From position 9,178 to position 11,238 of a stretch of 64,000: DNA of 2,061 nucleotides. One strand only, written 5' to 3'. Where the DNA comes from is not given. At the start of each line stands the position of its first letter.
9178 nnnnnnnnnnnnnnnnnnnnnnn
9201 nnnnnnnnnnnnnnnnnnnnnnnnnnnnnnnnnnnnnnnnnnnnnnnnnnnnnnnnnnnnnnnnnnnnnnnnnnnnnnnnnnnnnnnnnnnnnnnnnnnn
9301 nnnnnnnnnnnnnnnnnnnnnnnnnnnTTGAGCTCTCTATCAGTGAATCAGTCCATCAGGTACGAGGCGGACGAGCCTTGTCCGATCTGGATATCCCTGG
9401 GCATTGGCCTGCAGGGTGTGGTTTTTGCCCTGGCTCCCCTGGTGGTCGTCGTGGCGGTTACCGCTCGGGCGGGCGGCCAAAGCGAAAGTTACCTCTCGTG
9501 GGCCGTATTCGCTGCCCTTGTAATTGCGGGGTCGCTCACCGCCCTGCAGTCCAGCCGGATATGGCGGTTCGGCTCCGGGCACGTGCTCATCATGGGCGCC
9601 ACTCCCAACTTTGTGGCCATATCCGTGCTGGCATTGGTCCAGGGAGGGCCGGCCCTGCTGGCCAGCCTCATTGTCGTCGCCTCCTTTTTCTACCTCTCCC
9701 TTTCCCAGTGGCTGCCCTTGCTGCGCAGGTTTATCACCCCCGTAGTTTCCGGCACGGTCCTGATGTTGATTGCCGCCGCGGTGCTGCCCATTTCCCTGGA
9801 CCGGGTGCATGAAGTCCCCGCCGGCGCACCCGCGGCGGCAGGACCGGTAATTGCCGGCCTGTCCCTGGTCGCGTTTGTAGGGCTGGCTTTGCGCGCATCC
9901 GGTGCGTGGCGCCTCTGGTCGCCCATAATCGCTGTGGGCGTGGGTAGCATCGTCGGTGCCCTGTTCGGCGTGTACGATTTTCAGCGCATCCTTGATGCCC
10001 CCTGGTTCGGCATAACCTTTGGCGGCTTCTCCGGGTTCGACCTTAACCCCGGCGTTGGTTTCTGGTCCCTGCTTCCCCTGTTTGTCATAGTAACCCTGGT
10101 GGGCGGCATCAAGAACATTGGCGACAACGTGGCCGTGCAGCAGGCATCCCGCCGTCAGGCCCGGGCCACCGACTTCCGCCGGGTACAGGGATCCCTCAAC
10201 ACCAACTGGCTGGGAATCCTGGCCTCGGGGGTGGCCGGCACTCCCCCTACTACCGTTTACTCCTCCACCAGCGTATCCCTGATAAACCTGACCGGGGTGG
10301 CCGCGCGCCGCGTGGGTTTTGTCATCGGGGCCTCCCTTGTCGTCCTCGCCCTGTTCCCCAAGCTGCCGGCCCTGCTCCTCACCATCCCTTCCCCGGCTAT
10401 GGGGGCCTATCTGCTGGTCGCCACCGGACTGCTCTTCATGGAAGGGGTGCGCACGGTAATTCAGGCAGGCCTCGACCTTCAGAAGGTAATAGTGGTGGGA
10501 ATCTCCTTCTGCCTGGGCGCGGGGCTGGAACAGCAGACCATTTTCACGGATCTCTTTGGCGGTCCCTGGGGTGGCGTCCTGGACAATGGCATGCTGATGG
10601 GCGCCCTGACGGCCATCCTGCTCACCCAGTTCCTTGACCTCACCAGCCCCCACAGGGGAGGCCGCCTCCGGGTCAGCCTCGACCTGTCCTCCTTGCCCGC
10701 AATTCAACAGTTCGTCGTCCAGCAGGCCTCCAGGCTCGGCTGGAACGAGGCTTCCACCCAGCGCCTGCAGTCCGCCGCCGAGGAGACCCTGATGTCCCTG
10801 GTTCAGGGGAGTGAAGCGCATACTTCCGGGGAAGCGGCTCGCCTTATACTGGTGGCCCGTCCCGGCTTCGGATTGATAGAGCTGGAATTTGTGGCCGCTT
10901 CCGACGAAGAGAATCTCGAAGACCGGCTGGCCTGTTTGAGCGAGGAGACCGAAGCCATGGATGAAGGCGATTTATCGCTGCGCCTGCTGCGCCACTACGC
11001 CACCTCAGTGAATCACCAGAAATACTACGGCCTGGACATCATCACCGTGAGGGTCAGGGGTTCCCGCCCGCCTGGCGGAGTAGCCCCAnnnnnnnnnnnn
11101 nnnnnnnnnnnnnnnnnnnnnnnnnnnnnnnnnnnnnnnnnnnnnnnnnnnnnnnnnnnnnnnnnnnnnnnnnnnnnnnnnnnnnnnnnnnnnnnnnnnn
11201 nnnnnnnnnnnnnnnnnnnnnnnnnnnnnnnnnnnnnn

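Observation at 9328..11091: NCS2/UraA-fold transporter fused to an anti-sigma-kinase (RsbW/SpoIIAB)-like domain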

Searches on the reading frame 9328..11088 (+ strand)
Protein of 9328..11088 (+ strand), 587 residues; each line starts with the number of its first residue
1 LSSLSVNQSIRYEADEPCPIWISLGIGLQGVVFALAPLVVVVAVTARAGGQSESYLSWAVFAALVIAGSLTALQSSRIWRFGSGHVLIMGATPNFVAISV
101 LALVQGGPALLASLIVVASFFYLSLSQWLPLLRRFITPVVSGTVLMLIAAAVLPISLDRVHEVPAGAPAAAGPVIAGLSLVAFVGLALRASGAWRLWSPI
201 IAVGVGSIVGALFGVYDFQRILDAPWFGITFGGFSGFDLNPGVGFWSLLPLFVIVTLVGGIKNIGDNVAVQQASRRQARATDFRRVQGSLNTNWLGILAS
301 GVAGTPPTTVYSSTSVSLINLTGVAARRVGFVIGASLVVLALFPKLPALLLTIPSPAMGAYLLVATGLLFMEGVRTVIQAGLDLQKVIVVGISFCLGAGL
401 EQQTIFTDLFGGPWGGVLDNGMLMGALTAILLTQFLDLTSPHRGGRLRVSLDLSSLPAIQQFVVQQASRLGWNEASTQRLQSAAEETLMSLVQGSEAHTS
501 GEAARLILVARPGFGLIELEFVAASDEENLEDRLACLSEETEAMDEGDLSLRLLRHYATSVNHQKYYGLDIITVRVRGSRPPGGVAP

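Call 3: search_protein_families(library=pfam, proteins=[window:9328-11088:+], max_evalue=0.1)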
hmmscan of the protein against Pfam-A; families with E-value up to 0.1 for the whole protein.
window:9328-11088:+ (587 aa): 1 family
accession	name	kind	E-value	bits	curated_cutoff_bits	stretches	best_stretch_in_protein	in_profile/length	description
PF00860.26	Xan_ur_permease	-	1.4e-35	123.2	27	1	26-402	6-385/389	Permease family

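Call 4: search_protein_families(library=ncbifam, proteins=[window:9328-11088:+], max_evalue=0.1)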
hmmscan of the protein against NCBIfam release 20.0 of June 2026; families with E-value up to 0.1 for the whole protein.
window:9328-11088:+ (587 aa): 5 families
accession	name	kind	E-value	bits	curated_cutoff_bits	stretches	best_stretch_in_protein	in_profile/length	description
TIGR03173.1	pbuX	subfamily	1.9e-51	175.1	414.15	1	26-436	1-406/407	xanthine permease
TIGR00801.1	ncs2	superfamily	1.8e-41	142.5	291.8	1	24-433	8-413/415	NCS2 family nucleobase:cation symporter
NF007995.0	PRK10720.1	equivalog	2.9e-08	33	477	1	115-400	102-377/429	uracil permease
TIGR03616.1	RutG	equivalog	3.7e-07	29.2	758.65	1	128-407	134-405/429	pyrimidine utilization transport protein G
NF041045.1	RsbA_anti_sig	subfamily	0.0042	16.4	210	1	448-564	184-289/303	anti-sigma factor RsbA family regulatory protein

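Call 5: find_homologous_proteins(query=window:9328-11088:+)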
Query window:9328-11088:+ (587 aa): 2296 proteins with E <= 0.001 among 8000 candidates; the best 120 are listed.
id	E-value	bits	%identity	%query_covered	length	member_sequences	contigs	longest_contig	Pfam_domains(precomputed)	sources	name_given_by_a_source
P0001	0.0e+0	1188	95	99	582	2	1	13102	PF00860.27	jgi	-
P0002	0.0e+0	1177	93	100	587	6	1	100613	PF00860.27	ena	-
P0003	0.0e+0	1174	93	99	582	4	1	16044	PF00860.27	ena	-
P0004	0.0e+0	1107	88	99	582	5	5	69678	PF00860.27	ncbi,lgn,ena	-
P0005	0.0e+0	1104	87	100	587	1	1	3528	PF00860.27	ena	-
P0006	5.1e-288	974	77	99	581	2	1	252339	PF00860.27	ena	-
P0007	3.0e-284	962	77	99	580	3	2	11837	PF00860.27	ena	-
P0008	3.5e-278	942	74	99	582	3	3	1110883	PF00860.27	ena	-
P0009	2.7e-277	939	73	99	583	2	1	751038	PF00860.27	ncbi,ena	-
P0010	8.8e-277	937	75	99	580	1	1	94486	PF00860.27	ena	-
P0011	7.8e-275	931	73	98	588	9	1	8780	PF00860.27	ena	-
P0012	2.6e-273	926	73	98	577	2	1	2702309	PF00860.27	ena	-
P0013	2.9e-273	926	73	98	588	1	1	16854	PF00860.27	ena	-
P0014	4.5e-273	925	73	98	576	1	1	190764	PF00860.27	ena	-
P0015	3.5e-272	922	73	98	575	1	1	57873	PF00860.27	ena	-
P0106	9.0e-238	809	64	99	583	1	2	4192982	PF00860.27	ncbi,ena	-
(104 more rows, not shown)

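Call 15: find_encoding_contigs(protein=P0009, flank=8000, max_places=3)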
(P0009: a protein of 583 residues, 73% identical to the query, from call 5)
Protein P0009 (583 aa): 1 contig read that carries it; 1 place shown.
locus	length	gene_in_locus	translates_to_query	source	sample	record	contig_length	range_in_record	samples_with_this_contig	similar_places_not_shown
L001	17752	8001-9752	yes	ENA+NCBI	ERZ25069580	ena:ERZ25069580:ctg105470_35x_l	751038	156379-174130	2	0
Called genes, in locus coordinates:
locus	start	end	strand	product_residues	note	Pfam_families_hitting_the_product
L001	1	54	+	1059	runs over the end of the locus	PF00675:Peptidase_M16, PF05193:Peptidase_M16_C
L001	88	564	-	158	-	-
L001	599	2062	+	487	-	PF01262:AlaDh_PNT_C (faint), PF01134:GIDA (faint), PF02737:3HCDH_N (faint), PF07992:Pyr_redox_2, PF12831:FAD_oxidored, PF13738:Pyr_redox_3 (weak), PF00070:Pyr_redox, PF02852:Pyr_redox_dim, +2 more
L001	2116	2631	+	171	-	-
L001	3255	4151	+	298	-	PF02826:2-Hacid_dh_C (weak), PF03446:NAD_binding_2, PF14833:NAD_binding_11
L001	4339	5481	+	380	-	-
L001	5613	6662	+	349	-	PF00296:Bac_luciferase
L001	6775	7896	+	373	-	PF00294:PfkB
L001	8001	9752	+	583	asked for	PF00860:Xan_ur_permease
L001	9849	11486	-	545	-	PF00174:Oxidored_molyb, PF03404:Mo-co_dimer (weak)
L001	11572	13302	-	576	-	PF02129:Peptidase_S15, PF08530:PepX_C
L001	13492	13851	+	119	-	PF07883:Cupin_2, PF02311:AraC_binding (weak)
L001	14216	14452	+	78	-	PF16277:DUF4926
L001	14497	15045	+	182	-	-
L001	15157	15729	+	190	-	-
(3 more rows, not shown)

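Call 16: find_encoding_contigs(protein=P0106, flank=8000, max_places=3)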
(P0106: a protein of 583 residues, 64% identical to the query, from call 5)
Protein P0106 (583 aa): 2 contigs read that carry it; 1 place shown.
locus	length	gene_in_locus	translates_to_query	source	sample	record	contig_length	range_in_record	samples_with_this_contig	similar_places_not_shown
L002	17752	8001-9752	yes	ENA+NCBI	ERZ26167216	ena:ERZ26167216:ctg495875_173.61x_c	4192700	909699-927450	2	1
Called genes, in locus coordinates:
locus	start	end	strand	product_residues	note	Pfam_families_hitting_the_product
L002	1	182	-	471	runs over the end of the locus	PF22039:HUTI_composite_bact (weak), PF01979:Amidohydro_1, PF07969:Amidohydro_3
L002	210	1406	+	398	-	PF03069:FmdA_AmdA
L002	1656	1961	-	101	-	-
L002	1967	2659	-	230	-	PF09347:DUF1989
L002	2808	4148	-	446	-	PF00355:Rieske, PF00848:Ring_hydroxyl_A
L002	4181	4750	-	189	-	PF00866:Ring_hydroxyl_B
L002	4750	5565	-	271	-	PF01791:DeoC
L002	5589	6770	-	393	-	PF00355:Rieske, PF00848:Ring_hydroxyl_A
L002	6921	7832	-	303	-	PF13370:Fer4_13, PF14597:Lactamase_B_5, PF00753:Lactamase_B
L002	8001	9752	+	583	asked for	PF00860:Xan_ur_permease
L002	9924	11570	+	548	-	PF01425:Amidase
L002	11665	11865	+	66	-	-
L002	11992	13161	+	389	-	PF00355:Rieske, PF00848:Ring_hydroxyl_A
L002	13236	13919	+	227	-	PF01613:Flavin_Reduct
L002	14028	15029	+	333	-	PF00676:E1_dh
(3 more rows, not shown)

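Call 18: find_encoding_contigs(protein=P0004, flank=8000, max_places=3)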
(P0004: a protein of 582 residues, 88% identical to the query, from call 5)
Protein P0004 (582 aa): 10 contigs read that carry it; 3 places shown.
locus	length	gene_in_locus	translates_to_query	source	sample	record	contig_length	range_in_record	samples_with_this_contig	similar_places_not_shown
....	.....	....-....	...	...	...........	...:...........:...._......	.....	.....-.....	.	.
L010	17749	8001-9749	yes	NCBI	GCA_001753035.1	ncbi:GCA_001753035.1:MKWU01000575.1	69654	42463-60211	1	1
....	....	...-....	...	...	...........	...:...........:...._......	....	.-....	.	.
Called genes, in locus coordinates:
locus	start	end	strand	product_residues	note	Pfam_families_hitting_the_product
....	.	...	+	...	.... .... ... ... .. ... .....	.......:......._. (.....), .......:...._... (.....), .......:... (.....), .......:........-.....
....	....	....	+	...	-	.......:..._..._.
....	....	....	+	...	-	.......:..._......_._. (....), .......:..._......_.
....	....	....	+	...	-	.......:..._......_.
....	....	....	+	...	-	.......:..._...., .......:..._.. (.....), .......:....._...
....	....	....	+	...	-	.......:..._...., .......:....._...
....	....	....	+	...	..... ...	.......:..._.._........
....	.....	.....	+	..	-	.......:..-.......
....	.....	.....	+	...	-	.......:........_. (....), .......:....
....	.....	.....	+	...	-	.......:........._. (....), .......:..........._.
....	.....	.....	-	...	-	-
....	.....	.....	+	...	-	-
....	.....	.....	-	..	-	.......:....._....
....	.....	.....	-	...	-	-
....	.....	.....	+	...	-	-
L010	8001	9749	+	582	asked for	PF00860:Xan_ur_permease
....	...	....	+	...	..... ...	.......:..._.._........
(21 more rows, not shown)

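Call 19: find_encoding_contigs(protein=P0006, flank=8000, max_places=3)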
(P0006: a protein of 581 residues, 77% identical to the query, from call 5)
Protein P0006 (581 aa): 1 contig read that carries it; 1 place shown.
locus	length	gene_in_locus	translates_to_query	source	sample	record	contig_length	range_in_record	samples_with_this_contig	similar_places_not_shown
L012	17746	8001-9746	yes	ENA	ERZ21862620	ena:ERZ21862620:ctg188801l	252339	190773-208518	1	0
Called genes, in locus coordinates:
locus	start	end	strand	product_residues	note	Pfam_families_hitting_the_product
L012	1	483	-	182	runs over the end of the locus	PF01571:GCV_T (weak), PF08669:GCV_T_C (faint)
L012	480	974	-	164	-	PF01571:GCV_T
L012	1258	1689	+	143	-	-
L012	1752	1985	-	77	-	PF05199:GMC_oxred_C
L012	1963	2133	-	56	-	-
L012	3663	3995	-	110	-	-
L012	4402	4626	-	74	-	-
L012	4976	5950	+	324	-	PF00296:Bac_luciferase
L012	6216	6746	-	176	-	PF01266:DAO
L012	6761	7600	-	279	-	-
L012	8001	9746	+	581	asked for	PF00860:Xan_ur_permease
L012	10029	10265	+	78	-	PF00550:PP-binding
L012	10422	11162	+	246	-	PF01648:ACPS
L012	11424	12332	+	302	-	PF12697:Abhydrolase_6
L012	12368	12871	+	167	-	PF00903:Glyoxalase (weak)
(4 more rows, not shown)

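Call 21: predict_structure(alignment_id=A1)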
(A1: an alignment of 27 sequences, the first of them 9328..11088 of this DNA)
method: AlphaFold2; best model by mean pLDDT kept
length: 587 residues; sequences in the alignment: 27
mean_pLDDT: 49.1   pTM: 0.37
mean pLDDT of the five models: 49.1, 44.0, 42.5, 42.4, 37.8
residues with pLDDT >= 90: 0; 70-90: 44; 50-70: 247; < 50: 296
segments of 3 or more residues with pLDDT < 50: 1-19, 22-30, 32-37, 48-50, 76-98, 121-155, 187-197, 228-237, 254-327, 364-387, 395-403, 438-444, 494-503, 526-551, 561-569, 582-587
pLDDT, mean of each block of 10 residues (from residue 1): 26 38 48 49 50 57 57 47 36 43 55 56 42 31 33 49 59 62 51 44 62 64 54 46 58 46 35 28 25 26 25 31 41 61 60 56 48 36 45 47 56 57 55 51 57 78 79 78 74 47 58 65 47 26 35 56 45 64 41
secondary structure, 60 per line:
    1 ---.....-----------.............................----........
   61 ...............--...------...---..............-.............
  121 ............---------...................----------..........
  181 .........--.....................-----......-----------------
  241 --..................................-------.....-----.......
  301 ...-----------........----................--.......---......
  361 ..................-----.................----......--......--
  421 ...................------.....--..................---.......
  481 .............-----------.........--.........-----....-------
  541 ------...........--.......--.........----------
elements in order: H4-8 H20-48 H53-75 E87-89 H93-106 H108-132 H142-160 H171-189 H192-212 H218-223 H243-276 H284-288 H294-303 E315-317 H318-322 H327-342 H345-351 H355-378 H384-400 H405-410 H413-418 H421-439 E446-450 H453-470 H474-493 E505-513 E516-524 H530-533 H547-557 E560-566 E569-577

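Call 32: find_related_loci(query=A3, collection=genome_contigs, flank=8000)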
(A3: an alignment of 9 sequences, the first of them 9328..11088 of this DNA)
Query A3 (587 aa) in genome_contigs; peptide patterns used: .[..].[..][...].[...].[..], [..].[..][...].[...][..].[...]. (x = any residue, [..] = any of these).
600 stretches matched a pattern (row limit reached: there are more); 546 encode a relative of the query (tblastn E <= 1e-3); the best 80 are kept; 80 distinct loci.
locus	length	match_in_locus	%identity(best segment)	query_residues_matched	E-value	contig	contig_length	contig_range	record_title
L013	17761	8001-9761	88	1-587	0e+0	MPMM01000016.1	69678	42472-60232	MAG: SAR202 cluster bacterium bin22 NODE_701_length_69678_cov_16.288_ID_1401, whole genome shotgun sequence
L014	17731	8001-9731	70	6-582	0e+0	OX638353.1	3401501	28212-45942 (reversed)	MAG: uncultured Dehalococcoidia bacterium isolate caae0dea-c4e0-4340-bdfb-0144304000aa genome assembly, chromosome: 1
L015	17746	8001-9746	73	5-586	0e+0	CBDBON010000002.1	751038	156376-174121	MAG: Dehalococcoidia bacterium isolate 9921cebc-1ecd-45eb-8f87-5c4807b2865b genome assembly, contig: contig_2, whole gen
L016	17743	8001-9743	70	2-582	0e+0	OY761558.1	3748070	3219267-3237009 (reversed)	MAG: Dehalococcoidia bacterium isolate 6ae818db-717c-4d07-8374-be93c3d6d717 genome assembly, chromosome: 1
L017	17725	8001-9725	72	6-580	0e+0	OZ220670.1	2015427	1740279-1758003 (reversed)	MAG: Dehalococcoidia bacterium isolate 3214a3e4-8eac-45e1-a090-ccf36b200536 genome assembly, chromosome: 1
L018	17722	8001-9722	73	5-578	0e+0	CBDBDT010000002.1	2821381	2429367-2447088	MAG: Dehalococcoidia bacterium isolate a89fab70-b9e1-494d-bd9e-b94e8a784799 genome assembly, contig: contig_2, whole gen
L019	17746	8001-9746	68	1-582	0e+0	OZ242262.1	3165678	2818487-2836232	MAG: Dehalococcoidia bacterium isolate ad06fa00-f9d4-4df5-aac3-c9777a52e3f0 genome assembly, chromosome: 1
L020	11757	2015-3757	70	3-583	0e+0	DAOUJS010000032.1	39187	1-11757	MAG TPA_asm: Dehalococcoidia bacterium isolate S34_277 k113_30636, whole genome shotgun sequence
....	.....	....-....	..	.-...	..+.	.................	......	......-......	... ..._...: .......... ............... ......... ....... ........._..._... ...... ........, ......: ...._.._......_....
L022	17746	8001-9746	69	1-582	0e+0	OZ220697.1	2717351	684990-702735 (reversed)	MAG: Dehalococcoidia bacterium isolate 552d0281-56ae-4b1c-9010-7409b7828556 genome assembly, chromosome: 1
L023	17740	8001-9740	72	6-585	0e+0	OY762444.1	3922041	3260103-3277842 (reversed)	MAG: Dehalococcoidia bacterium isolate 1bd329a7-1418-4194-a07e-3fe2e7ca1f7c genome assembly, chromosome: 1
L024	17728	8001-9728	72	5-580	0e+0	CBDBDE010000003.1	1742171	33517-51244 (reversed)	MAG: Dehalococcoidia bacterium isolate 507f7452-7ab4-464d-beb7-7b563f49c2fc genome assembly, contig: contig_3, whole gen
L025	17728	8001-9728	71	5-580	0e+0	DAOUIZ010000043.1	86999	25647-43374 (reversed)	MAG TPA_asm: Dehalococcoidia bacterium isolate S32_232 k113_3854233, whole genome shotgun sequence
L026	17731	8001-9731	67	7-583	0e+0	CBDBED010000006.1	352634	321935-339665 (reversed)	MAG: Dehalococcoidia bacterium isolate 5625331d-cfd1-4067-b2ed-0d0e62f3ee82 genome assembly, contig: contig_6, whole gen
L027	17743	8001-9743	67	1-580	0e+0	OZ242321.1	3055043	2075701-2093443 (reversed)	MAG: Tepidiformaceae bacterium isolate 949ddbba-843b-4032-93c1-215a6ae00154 genome assembly, chromosome: 1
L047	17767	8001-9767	62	5-580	0e+0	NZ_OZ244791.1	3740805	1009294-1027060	MAG: Candidatus Poriferisocius sp. isolate cde17ac8-0948-4364-bd42-6cfd40f4f062 chromosome 1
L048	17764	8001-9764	62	6-580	0e+0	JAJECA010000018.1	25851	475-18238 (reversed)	MAG: Acidimicrobiia bacterium isolate jk18x9bins.74 k141_308100, whole genome shotgun sequence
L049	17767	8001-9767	62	6-579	0e+0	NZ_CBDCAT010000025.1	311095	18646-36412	MAG: Candidatus Poriferisocius sp. isolate 6a58050e-6236-4a06-828a-e3003a3fcb77 contig_25, whole genome shotgun sequence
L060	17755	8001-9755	58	1-586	0e+0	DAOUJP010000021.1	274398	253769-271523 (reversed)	MAG TPA_asm: Chloroflexota bacterium isolate S34_270 k113_479918, whole genome shotgun sequence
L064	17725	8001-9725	57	1-576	0e+0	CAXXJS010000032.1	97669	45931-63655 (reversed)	MAG: Candidatus Latescibacterota bacterium isolate d54d2296-71c2-45af-80d9-7212e301404d genome assembly, contig: contig_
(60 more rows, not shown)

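Call 38: search_protein_families(library=pfam, proteins=[L016:9879-17741:+, L060:11918-17611:-, L027:11830-17742:+, L047:59-898:-, L047:3909-5810:+, L048:2073-3275:-, L048:3368-3859:+, L049:193-1338:-], max_evalue=0.00001)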
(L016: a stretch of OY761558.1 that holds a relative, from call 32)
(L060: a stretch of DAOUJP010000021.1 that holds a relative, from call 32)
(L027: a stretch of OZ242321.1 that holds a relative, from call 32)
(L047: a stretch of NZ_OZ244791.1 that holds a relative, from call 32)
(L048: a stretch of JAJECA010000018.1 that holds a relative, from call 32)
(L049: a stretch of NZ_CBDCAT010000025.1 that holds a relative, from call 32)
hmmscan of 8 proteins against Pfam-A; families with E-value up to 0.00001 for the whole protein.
L016:9879-17741:+ (2621 aa): 19 families
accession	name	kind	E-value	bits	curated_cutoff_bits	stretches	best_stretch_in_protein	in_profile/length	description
PF00109.32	ketoacyl-synt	-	2.4e-82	276.8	20.8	1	38-291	2-252/252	Beta-ketoacyl synthase, N-terminal domain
PF08659.16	KR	-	4.1e-64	216.3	22.6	1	2245-2421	2-179/180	KR domain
PF00698.26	Acyl_transf_1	-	2.3e-58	198.6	32.7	1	599-879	2-271/319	Acyl transferase domain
PF02801.28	Ketoacyl-synt_C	-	1.9e-38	131.6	20.8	1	300-416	2-118/119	Beta-ketoacyl synthase, C-terminal domain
PF13602.12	ADH_zinc_N_2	-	5.2e-22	79.6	27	1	2092-2230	1-134/134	Zinc-binding dehydrogenase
PF14765.12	PS-DH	-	7.6e-22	78.1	23.7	1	1121-1272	14-162/166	Polyketide synthase dehydratase N-terminal domain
PF00107.32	ADH_zinc_N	-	8.4e-19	68.2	31.8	1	2061-2149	1-90/129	Zinc-binding dehydrogenase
PF08242.18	Methyltransf_12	-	1.6e-17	64.4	30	1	1509-1609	1-97/98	Methyltransferase domain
PF21089.3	PKS_DH_N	-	6e-14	52.3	27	1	973-1082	1-102/103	Polyketide synthase dehydratase domain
PF00106.31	adh_short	-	5.5e-13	49.3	26.6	1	2246-2401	3-159/195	short chain dehydrogenase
PF22621.2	CurL-like_PKS_C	-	1.2e-11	44.8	27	1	516-577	2-62/64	CurL-like, PKS C-terminal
PF08240.17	ADH_N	-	3.3e-11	43.8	23.5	1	1943-2009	2-92/104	Alcohol dehydrogenase GroES-like domain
PF00550.31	PP-binding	-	7.6e-11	42.5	20.8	1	2527-2592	3-67/67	Phosphopantetheine attachment site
PF13489.12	Methyltransf_23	-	2.1e-10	41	27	1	1489-1661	9-160/164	Methyltransferase domain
PF16197.11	KAsynt_C_assoc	-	5.7e-10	40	33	1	419-564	1-107/111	Ketoacyl-synthetase C-terminal extension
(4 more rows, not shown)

L060:11918-17611:- (1897 aa): 14 families
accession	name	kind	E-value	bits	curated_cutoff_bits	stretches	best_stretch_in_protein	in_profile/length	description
PF00109.32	ketoacyl-synt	-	5.7e-77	259.2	20.8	1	1062-1304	3-252/252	Beta-ketoacyl synthase, N-terminal domain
PF08659.16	KR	-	1.8e-63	214.2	22.6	1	679-856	2-180/180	KR domain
PF02801.28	Ketoacyl-synt_C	-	6.3e-43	146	20.8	1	1313-1429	2-118/119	Beta-ketoacyl synthase, C-terminal domain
PF00698.26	Acyl_transf_1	-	9.3e-38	130.9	32.7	1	1622-1736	2-114/319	Acyl transferase domain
PF13602.12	ADH_zinc_N_2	-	1.3e-22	81.6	27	1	526-664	1-134/134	Zinc-binding dehydrogenase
PF00107.32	ADH_zinc_N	-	5.5e-21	75.3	31.8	1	495-583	1-90/129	Zinc-binding dehydrogenase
PF00106.31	adh_short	-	7.4e-15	55.4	26.6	1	680-836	3-160/195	short chain dehydrogenase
PF16197.11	KAsynt_C_assoc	-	2e-12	47.9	33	1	1432-1557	1-89/111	Ketoacyl-synthetase C-terminal extension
PF22621.2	CurL-like_PKS_C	-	9.5e-12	45.1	27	1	1530-1601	2-63/64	CurL-like, PKS C-terminal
PF00550.31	PP-binding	-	1.5e-10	41.6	20.8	1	960-1026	2-67/67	Phosphopantetheine attachment site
PF13561.12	adh_short_C2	-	7.6e-10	39.2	27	1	688-799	7-115/236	Enoyl-(Acyl carrier protein) reductase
PF08240.17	ADH_N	-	4.7e-08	33.7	23.5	1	378-454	2-103/104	Alcohol dehydrogenase GroES-like domain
PF22336.2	RhiE-like_linker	-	1.7e-06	28.3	27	1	1533-1607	2-65/67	RhiE-like, KS-MAT linker domain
PF08242.18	Methyltransf_12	-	4.1e-06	27.9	30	0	9-49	59-98/98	Methyltransferase domain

L027:11830-17742:+ (1971 aa): 7 families
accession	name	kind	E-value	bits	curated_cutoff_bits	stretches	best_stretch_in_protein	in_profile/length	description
PF13205.12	Big_5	-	4e-41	140.4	23.6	3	248-349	4-105/105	Bacterial Ig-like domain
PF07703.20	A2M_BRD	-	1.2e-21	78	22.7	1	1157-1302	2-140/140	Alpha-2-macroglobulin bait region domain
PF00207.28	A2M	-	7.1e-21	74.3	21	1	1403-1492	1-91/92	Alpha-2-macroglobulin family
PF01835.25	MG2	-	3.2e-19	69.5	32.8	1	787-884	2-96/96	MG2 domain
PF11974.14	bMG3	-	1.3e-08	35.2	34.9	0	674-736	2-61/103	Bacterial alpha-2-macroglobulin MG3 domain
PF17962.7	bMG6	-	2e-07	31.6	23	1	1028-1129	1-101/112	Bacterial macroglobulin domain 6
PF17972.7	bMG5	-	4.6e-06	27.5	26.5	0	894-1022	5-127/127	Bacterial Alpha-2-macroglobulin MG5 domain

L047:59-898:- (279 aa): 3 families
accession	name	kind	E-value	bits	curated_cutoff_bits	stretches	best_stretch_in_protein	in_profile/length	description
PF00106.31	adh_short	-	3.6e-39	134.7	26.6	1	11-193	1-177/195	short chain dehydrogenase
PF13561.12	adh_short_C2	-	8.3e-33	114.4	27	1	17-192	1-170/236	Enoyl-(Acyl carrier protein) reductase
PF01370.27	Epimerase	-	1.1e-06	28.7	20.9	1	13-193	1-170/240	NAD dependent epimerase/dehydratase family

L047:3909-5810:+ (633 aa): 1 family
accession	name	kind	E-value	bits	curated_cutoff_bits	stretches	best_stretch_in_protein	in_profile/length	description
PF00496.27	SBP_bac_5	-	7.4e-59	200.1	32.4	1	184-541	2-363/368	Bacterial extracellular solute-binding proteins, family 5 Middle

L048:2073-3275:- (400 aa): 1 family
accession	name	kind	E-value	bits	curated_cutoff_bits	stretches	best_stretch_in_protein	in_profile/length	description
PF02515.22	CoA_transf_3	-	5.9e-104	348.5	23.3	1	5-376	1-366/366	CoA-transferase family III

L048:3368-3859:+ (163 aa): 1 family
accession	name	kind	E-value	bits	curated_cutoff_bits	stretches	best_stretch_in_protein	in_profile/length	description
PF01451.26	LMWPc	-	3.1e-14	53.8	23.2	1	1-74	14-93/144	Low molecular weight phosphotyrosine protein phosphatase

L049:193-1338:- (381 aa): 0 families
